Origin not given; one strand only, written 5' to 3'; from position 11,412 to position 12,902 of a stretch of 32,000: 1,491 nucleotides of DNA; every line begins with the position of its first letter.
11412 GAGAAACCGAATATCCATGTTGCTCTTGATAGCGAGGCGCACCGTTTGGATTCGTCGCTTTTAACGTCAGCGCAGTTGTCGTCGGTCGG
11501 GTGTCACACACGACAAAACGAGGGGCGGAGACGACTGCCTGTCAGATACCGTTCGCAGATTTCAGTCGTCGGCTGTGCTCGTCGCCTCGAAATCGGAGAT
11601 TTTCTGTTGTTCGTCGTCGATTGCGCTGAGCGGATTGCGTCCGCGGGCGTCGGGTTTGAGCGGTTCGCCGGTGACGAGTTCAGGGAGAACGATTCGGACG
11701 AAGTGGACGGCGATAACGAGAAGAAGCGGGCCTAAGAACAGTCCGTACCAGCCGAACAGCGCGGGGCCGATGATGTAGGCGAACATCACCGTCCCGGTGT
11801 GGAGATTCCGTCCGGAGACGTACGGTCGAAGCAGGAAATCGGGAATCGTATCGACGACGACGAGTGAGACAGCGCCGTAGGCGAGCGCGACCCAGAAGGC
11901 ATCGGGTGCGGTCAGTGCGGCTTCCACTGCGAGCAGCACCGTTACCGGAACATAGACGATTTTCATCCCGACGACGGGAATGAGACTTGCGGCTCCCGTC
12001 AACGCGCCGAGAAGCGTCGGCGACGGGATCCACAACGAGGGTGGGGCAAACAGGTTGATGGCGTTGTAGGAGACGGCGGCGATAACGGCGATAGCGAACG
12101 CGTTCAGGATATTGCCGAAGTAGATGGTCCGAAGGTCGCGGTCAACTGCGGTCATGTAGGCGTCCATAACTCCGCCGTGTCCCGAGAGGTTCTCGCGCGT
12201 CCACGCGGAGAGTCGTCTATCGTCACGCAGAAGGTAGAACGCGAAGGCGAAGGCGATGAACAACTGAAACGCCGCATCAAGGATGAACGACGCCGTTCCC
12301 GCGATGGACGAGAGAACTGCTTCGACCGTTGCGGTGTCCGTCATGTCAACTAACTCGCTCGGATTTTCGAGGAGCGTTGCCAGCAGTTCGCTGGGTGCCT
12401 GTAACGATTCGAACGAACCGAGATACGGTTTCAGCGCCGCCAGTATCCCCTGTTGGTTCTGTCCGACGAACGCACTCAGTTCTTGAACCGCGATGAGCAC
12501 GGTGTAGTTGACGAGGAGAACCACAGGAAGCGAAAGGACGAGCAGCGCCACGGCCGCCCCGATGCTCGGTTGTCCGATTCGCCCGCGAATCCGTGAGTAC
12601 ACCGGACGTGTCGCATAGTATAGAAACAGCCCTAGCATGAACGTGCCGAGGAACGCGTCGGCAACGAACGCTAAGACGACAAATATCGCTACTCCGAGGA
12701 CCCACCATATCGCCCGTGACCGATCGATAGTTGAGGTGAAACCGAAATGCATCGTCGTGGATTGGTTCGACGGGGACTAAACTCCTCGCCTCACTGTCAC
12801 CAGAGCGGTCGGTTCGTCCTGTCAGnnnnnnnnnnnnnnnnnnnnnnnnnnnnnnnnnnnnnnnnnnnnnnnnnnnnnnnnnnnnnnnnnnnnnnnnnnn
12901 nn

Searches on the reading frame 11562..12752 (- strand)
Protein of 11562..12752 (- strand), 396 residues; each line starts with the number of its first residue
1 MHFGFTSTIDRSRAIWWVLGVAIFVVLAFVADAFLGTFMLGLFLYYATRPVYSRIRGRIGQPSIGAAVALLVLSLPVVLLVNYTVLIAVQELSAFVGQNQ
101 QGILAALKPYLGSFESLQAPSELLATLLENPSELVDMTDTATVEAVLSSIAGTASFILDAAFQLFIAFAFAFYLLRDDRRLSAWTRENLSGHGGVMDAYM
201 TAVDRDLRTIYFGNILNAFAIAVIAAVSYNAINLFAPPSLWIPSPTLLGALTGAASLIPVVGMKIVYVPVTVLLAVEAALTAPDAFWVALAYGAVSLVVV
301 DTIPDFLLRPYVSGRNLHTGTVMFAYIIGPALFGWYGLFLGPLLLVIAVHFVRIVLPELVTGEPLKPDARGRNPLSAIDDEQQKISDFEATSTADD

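Call 65: search_protein_families(library=pfam, proteins=[window:11562-12752:-], max_evalue=0.01)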
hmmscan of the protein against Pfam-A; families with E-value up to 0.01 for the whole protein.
window:11562-12752:- (396 aa): 1 family
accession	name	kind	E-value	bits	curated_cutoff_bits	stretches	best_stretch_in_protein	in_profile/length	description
PF01594.21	AI-2E_transport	-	2.3e-28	99.8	34.3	1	21-353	9-324/327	AI-2E family transporter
